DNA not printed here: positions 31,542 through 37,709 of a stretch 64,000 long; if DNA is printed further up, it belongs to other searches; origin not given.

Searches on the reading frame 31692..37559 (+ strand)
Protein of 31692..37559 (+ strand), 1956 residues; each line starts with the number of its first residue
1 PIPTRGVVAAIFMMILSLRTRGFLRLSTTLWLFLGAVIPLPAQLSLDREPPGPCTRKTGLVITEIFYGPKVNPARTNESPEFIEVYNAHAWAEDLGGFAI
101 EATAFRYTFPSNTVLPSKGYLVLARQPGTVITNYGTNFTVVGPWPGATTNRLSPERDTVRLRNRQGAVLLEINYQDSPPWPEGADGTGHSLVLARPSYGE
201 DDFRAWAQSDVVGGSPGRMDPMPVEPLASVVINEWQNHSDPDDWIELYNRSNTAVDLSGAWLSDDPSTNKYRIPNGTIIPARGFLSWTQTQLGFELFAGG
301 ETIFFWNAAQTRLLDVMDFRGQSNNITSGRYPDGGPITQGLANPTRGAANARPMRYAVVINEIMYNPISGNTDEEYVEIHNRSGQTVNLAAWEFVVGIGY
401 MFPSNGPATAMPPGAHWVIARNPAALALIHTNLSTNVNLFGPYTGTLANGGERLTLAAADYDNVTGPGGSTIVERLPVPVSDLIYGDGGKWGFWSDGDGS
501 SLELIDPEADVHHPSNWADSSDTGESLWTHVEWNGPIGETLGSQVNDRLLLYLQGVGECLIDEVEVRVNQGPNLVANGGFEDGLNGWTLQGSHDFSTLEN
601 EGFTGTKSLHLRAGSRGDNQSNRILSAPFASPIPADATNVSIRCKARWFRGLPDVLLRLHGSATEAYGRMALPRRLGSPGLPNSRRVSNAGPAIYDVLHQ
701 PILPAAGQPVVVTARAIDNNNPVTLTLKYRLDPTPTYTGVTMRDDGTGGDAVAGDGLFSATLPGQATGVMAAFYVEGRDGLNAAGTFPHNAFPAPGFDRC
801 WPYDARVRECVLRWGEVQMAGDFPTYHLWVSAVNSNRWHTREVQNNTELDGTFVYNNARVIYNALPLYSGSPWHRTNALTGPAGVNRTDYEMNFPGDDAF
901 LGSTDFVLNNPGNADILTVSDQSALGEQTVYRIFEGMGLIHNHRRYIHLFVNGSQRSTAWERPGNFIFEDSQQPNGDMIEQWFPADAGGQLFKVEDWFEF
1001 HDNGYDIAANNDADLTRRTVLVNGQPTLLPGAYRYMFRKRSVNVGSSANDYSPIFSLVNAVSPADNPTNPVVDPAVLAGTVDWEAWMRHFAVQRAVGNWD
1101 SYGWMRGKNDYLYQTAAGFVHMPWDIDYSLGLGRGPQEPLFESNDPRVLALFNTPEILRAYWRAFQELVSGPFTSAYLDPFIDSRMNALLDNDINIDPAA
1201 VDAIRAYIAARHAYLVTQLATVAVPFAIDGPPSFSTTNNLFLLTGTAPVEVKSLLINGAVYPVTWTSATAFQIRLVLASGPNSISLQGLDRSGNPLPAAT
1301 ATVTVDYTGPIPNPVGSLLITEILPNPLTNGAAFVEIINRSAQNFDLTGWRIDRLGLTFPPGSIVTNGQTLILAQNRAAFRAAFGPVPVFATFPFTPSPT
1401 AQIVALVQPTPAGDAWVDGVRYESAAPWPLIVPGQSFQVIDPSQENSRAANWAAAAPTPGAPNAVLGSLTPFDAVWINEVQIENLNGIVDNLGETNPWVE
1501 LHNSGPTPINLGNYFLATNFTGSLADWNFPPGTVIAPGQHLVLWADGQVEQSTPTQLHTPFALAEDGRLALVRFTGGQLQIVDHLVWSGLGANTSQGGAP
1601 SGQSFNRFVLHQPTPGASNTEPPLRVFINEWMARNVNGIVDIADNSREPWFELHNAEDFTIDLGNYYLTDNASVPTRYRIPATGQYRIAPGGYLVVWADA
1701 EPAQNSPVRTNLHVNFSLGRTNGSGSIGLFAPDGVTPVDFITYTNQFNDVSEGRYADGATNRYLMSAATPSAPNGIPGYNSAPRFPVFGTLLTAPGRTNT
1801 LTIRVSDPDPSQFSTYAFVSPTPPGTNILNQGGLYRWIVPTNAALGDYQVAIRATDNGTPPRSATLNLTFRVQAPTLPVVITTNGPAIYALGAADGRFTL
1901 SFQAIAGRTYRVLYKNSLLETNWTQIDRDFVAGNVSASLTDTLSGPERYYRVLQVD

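Call 14: search_protein_families(library=pfam, proteins=[window:31692-37559:+], max_evalue=0.001)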
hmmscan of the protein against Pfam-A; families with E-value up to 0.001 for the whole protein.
window:31692-37559:+ (1956 aa): 2 families
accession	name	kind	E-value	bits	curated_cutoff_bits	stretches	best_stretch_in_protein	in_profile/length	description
PF00932.25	LTD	-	1.1e-79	264.4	34.3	6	357-457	7-95/109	Lamin Tail Domain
PF08757.17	CotH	-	3e-13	50.4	23.8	1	897-1205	28-299/322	CotH kinase protein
